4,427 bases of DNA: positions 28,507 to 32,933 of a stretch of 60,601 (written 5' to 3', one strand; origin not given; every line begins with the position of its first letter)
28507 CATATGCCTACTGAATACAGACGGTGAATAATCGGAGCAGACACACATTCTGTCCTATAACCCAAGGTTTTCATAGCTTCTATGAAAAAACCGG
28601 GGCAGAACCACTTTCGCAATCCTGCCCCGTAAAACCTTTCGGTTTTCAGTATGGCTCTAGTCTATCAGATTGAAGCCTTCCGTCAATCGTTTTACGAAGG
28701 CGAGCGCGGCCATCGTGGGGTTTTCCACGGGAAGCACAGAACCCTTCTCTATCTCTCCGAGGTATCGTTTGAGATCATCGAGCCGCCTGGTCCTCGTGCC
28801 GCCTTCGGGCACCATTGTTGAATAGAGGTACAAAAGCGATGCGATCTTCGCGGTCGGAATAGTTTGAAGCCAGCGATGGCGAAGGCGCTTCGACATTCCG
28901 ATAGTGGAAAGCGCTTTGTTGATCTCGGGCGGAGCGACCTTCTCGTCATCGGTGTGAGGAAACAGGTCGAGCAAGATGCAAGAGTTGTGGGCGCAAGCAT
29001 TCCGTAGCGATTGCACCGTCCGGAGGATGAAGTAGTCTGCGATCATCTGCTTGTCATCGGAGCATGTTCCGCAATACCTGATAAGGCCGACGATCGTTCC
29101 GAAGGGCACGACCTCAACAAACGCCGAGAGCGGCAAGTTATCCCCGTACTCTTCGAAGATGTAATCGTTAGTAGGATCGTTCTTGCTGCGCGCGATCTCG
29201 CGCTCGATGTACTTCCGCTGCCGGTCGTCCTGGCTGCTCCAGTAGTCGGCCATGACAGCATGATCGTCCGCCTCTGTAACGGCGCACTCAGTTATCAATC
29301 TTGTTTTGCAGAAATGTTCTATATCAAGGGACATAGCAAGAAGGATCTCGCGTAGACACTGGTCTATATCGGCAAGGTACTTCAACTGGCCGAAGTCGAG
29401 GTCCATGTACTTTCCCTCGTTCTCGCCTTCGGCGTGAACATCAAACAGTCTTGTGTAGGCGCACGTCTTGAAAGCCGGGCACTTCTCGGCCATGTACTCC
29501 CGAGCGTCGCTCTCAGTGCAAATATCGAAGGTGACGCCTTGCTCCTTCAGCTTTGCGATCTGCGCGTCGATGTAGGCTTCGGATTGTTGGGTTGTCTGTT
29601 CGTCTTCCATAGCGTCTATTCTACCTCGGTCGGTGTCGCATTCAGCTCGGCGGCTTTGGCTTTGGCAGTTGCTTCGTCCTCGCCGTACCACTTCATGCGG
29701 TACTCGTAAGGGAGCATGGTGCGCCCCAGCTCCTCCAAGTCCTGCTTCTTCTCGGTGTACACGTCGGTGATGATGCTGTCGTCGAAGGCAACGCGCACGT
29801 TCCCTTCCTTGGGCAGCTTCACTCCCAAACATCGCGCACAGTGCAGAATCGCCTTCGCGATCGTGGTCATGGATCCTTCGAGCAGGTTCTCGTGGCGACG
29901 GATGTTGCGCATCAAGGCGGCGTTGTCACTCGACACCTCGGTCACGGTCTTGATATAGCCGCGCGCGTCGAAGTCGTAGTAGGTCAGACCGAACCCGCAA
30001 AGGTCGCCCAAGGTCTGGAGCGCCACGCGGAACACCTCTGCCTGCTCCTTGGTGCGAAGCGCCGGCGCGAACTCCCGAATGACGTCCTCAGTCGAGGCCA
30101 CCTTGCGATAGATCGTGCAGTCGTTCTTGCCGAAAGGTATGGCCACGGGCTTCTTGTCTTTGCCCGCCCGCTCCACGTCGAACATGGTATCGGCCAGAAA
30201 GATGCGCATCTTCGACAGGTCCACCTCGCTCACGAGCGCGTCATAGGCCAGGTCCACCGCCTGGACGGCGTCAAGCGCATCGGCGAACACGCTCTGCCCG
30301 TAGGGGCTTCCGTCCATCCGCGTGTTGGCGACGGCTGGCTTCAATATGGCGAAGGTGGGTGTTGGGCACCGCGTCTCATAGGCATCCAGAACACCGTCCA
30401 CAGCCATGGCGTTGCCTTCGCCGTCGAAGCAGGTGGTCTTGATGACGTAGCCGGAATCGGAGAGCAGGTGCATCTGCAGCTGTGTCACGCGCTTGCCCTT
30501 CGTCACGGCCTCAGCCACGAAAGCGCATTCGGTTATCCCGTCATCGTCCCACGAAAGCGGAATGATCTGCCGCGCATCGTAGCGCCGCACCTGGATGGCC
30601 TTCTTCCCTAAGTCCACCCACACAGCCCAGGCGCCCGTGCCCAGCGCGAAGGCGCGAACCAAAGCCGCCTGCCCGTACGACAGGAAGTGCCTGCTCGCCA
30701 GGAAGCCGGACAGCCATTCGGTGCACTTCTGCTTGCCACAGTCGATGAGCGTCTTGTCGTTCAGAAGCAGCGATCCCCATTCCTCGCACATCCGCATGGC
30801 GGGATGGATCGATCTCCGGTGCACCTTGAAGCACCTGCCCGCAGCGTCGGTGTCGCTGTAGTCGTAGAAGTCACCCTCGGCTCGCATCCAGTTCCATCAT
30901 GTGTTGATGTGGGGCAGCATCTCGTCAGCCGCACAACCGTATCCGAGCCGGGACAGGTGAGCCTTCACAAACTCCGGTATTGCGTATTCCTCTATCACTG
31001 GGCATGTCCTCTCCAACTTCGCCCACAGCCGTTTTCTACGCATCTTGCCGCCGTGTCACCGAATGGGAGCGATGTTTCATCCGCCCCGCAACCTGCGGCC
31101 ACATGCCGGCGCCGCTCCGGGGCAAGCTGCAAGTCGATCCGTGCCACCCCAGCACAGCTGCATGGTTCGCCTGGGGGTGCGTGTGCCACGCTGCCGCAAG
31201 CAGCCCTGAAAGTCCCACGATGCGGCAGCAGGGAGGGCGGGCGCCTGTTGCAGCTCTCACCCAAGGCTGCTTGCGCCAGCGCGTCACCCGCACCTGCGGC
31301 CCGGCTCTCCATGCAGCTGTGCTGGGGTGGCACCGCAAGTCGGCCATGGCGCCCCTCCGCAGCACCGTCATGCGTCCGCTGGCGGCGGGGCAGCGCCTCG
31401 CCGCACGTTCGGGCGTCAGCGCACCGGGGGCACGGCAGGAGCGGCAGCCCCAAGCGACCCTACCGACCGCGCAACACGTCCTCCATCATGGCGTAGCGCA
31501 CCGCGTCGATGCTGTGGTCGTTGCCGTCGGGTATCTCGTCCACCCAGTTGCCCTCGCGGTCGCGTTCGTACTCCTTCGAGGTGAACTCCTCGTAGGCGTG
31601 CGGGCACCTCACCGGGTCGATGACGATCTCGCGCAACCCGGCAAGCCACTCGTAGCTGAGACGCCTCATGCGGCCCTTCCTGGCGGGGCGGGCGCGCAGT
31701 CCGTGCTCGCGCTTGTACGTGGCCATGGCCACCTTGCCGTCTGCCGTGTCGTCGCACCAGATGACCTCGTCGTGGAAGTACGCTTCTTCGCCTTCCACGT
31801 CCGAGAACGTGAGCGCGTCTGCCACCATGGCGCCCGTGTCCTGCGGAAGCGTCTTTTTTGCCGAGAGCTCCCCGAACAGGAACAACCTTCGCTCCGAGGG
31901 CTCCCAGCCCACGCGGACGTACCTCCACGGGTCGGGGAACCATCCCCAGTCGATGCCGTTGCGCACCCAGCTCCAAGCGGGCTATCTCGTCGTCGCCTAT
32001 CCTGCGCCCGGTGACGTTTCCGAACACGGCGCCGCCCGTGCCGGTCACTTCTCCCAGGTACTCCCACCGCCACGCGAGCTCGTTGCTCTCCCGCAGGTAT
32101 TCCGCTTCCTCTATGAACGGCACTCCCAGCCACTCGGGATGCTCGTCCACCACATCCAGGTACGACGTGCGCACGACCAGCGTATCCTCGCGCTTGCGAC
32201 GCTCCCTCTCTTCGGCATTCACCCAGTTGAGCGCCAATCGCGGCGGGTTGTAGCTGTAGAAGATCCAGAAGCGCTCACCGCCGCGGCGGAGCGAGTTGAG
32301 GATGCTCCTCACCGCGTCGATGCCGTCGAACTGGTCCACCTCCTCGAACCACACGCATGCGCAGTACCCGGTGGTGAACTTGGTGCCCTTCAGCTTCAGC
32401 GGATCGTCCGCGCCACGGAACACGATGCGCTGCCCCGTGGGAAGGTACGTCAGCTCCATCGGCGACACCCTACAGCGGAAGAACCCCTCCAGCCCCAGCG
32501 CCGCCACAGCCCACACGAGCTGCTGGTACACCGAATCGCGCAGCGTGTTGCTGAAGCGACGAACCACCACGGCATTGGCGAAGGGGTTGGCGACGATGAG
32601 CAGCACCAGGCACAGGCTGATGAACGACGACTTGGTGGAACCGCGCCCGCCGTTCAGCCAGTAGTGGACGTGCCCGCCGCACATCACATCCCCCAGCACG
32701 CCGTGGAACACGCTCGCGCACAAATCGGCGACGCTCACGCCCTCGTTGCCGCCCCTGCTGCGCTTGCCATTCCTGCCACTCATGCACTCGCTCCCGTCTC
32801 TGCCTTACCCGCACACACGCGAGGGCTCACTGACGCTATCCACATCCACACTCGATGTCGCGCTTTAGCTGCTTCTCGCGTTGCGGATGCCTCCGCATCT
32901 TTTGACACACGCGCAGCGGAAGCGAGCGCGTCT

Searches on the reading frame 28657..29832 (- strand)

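Call 68: search_protein_families(library=phrogs, proteins=[window:28657-29832:-], max_evalue=0.001)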
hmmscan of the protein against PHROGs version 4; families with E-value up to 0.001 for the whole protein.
window:28657-29832:- (391 aa): 1 family
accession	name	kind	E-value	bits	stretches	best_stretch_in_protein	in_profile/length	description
phrog_2158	-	moron, auxiliary metabolic gene and host takeover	3.8e-24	86.5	1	84-363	5-288/315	abortive infection resistance protein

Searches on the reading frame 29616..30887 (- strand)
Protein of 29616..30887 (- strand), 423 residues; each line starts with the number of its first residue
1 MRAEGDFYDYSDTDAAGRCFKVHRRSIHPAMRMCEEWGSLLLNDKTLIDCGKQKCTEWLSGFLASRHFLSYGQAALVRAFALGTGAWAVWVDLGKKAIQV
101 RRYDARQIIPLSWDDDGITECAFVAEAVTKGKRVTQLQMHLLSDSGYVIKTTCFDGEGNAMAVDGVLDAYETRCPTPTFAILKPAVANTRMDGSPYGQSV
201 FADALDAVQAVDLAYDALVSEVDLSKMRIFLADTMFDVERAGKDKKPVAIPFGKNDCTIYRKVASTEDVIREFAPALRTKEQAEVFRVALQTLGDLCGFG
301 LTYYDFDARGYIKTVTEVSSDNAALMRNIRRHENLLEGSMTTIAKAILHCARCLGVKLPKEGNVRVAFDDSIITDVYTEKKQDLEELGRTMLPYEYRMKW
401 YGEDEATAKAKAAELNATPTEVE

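Call 68: search_protein_families(library=phrogs, proteins=[window:29616-30887:-], max_evalue=0.001)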
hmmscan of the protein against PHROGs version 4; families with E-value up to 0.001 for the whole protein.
window:29616-30887:- (423 aa): 1 family
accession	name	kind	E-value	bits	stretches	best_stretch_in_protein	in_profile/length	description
phrog_533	-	head and packaging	1e-72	246.3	1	13-419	52-480/495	portal protein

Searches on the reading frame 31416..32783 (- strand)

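Call 68: search_protein_families(library=phrogs, proteins=[window:31416-32783:-], max_evalue=0.001)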
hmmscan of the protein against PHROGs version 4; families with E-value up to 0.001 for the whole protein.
window:31416-32783:- (455 aa): 3 families
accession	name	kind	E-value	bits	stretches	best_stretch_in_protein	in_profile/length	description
phrog_3717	-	head and packaging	4.5e-46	158.5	1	26-266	11-244/277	terminase large subunit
phrog_2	-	head and packaging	4.3e-28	99.5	1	42-258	281-464/807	terminase large subunit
phrog_8711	-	head and packaging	1.1e-17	64.9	1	25-102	12-89/89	terminase large subunit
